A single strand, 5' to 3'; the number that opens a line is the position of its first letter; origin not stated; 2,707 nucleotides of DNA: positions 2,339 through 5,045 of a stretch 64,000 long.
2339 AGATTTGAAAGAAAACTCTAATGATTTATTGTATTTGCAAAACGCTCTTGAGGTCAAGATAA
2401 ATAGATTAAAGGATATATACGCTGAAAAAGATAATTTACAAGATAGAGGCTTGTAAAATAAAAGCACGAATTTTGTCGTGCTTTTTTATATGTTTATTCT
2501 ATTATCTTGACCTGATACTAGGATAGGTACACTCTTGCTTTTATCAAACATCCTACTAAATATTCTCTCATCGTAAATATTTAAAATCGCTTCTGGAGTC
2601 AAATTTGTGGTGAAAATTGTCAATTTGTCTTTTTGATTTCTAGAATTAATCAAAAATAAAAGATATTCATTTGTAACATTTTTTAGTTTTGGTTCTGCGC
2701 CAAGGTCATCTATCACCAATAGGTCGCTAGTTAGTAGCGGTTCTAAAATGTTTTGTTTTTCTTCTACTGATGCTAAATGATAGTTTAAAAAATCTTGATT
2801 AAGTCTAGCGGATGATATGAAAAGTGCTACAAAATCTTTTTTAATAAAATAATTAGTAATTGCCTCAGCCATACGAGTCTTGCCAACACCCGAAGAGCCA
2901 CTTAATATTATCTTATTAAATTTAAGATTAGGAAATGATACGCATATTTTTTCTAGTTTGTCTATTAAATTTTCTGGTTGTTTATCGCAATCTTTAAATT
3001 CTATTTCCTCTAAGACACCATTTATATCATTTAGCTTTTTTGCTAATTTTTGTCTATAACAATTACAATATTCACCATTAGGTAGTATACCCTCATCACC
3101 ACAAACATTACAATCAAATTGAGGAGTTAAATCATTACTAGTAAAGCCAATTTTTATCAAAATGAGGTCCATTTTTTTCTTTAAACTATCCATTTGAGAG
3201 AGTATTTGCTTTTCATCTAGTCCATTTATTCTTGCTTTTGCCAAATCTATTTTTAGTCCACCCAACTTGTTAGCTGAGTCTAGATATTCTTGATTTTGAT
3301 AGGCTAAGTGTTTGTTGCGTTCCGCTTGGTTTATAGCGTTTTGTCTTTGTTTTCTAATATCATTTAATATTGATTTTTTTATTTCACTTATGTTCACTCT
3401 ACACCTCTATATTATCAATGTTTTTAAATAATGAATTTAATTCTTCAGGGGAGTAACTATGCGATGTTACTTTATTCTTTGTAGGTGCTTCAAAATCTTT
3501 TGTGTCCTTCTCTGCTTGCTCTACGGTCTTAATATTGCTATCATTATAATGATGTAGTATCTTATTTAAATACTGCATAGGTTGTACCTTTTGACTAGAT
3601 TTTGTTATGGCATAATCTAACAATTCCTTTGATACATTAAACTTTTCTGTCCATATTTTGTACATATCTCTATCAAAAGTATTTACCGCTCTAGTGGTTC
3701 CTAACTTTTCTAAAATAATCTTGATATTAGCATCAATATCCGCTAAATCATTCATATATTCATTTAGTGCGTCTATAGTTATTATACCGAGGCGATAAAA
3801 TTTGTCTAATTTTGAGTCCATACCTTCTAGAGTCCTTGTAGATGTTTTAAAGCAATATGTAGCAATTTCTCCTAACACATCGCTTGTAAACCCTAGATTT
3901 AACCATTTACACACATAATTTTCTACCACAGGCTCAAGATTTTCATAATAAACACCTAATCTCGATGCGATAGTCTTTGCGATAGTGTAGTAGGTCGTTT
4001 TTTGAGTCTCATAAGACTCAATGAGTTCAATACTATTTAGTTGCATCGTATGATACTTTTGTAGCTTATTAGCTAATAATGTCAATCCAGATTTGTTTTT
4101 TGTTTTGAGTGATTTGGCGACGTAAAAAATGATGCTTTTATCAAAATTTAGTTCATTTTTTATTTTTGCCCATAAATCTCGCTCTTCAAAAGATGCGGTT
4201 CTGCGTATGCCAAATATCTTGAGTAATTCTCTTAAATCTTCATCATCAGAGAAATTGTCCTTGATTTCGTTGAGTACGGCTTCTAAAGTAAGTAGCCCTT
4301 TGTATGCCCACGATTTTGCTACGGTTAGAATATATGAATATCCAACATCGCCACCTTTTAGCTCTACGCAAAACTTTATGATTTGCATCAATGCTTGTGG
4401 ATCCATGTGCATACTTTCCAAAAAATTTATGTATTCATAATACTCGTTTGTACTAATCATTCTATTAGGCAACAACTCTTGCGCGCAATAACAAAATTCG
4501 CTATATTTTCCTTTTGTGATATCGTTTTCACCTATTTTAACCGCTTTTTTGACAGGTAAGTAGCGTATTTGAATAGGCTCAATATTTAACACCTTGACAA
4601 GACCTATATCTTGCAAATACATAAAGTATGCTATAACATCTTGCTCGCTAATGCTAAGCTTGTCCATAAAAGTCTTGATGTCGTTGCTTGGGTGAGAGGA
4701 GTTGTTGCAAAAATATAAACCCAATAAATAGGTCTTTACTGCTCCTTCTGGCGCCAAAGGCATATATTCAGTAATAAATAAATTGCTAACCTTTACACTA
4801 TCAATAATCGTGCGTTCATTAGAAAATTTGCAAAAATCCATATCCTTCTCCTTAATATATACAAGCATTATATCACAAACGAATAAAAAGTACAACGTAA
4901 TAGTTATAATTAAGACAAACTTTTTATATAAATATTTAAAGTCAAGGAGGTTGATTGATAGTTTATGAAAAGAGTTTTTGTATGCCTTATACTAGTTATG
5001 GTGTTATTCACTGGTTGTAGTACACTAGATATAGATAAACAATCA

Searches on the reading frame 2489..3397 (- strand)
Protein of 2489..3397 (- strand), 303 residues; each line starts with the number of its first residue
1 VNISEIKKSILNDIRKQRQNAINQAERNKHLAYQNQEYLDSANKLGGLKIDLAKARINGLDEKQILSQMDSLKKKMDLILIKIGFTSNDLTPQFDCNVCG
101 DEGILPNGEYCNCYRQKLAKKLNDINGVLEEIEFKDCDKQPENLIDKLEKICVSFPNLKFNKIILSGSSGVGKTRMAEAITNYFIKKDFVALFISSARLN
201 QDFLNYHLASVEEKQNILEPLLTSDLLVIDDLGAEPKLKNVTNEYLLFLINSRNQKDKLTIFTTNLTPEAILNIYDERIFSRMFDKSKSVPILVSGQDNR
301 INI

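Call 22: search_protein_families(library=ncbifam, proteins=[window:2489-3397:-], max_evalue=0.00001)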
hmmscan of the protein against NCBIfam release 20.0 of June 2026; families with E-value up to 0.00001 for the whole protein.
window:2489-3397:- (303 aa): 11 families
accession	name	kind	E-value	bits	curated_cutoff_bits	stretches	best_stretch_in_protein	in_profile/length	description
NF005304.0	PRK06835.1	equivalog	6.1e-42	143.9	215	1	3-301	2-321/330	ATP-binding protein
NF005992.0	PRK08116.1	subfamily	5.5e-29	101.1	189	1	129-302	79-254/269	hypothetical protein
NF001154.0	PRK00149.3-3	equivalog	6.9e-18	64.8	410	1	152-283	142-273/462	chromosomal replication initiator protein DnaA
NF038214.1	IS21_help_AAA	equivalog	5.4e-15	55.7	200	1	128-269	61-195/232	IS21-like element helper ATPase IstB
NF005378.0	PRK06921.1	subfamily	4.5e-13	48.9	207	1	65-302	6-259/266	hypothetical protein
TIGR00362.1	DnaA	equivalog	1.1e-12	47.8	343.9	1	156-283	133-258/437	chromosomal replication initiator protein DnaA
NF006505.0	PRK08939.1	equivalog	3.4e-11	43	228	1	126-270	118-264/306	primosomal protein DnaI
NF005931.1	PRK07952.1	equivalog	4.2e-11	42.9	357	1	157-283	96-222/246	replicative helicase loader DnaC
NF006616.1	PRK09183.1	subfamily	3.6e-08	33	300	1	128-267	71-204/253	IS21-like element helper ATPase IstB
NF009043.0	PRK12377.1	subfamily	1.4e-07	31.4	389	1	160-284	101-223/248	ATP-binding protein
NF009087.0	PRK12422.1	equivalog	8.2e-07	28.5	657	1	143-292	124-268/455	chromosomal replication initiator protein DnaA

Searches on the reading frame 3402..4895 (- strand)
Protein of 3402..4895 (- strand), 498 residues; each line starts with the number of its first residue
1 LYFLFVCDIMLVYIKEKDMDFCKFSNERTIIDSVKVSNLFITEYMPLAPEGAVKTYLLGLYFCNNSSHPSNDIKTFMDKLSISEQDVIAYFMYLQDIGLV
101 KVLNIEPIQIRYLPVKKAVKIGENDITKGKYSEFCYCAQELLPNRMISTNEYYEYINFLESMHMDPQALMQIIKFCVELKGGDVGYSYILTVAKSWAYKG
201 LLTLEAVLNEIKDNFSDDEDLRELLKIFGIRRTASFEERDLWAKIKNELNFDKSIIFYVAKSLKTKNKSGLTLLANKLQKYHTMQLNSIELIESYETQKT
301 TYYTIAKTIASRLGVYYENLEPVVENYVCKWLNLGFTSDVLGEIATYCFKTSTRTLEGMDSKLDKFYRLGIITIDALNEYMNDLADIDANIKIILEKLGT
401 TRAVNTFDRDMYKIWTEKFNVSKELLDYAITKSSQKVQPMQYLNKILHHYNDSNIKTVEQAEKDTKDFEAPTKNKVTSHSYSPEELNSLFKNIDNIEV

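Call 22: search_protein_families(library=ncbifam, proteins=[window:3402-4895:-], max_evalue=0.00001)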
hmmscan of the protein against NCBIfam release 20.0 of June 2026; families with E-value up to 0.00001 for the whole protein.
window:3402-4895:- (498 aa): 1 family
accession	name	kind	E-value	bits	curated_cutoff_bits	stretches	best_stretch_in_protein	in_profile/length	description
TIGR01446.1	DnaD_dom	domain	7.6e-15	54.9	24.95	1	400-463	9-73/73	DnaD domain protein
